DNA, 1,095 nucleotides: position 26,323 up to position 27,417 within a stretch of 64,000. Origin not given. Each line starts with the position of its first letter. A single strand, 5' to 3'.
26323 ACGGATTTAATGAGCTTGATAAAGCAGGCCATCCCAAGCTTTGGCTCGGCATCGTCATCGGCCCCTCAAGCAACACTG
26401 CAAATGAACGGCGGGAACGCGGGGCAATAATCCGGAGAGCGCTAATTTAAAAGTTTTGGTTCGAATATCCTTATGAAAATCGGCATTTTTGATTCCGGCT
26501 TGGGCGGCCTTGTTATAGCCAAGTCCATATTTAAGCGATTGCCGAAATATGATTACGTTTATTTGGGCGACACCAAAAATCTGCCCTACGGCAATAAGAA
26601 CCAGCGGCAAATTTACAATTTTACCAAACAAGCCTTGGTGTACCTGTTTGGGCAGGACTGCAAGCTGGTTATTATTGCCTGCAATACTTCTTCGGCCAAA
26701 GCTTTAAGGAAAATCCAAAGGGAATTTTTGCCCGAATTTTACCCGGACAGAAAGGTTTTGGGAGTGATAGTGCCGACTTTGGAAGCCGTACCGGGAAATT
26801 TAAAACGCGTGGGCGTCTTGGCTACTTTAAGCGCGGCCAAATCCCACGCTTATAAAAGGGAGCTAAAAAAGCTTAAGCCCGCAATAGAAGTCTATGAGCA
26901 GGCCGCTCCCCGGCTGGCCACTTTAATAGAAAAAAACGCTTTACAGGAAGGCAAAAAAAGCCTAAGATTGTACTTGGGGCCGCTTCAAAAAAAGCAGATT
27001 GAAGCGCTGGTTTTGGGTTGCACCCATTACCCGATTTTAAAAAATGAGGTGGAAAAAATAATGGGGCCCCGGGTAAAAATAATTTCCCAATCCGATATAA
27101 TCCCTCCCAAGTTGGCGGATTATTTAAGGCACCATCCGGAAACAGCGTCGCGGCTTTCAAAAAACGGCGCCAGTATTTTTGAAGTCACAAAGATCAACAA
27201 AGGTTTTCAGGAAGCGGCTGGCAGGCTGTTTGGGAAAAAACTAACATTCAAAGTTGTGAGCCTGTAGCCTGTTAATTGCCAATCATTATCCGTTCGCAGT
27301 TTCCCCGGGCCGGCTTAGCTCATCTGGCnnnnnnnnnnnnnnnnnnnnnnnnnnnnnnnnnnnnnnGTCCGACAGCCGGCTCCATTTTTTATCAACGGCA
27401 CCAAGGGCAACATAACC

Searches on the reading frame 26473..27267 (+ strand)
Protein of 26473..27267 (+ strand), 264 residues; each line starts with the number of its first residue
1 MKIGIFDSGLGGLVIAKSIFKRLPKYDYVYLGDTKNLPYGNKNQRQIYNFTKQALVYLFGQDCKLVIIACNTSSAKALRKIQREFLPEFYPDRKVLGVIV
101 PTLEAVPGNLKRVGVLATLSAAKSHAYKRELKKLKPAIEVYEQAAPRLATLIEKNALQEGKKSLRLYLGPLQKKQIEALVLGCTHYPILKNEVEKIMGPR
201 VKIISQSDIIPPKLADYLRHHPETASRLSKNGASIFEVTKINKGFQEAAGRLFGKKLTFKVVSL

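Call 79: search_protein_families(library=pfam, max_evalue=0.001, proteins=[window:26473-27267:+])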
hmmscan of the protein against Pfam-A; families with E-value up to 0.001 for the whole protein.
window:26473-27267:+ (264 aa): 1 family
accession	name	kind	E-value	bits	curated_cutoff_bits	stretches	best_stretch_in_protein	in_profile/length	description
PF01177.27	Asp_Glu_race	-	1.7e-14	54.6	31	1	24-200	26-199/211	Asp/Glu/Hydantoin racemase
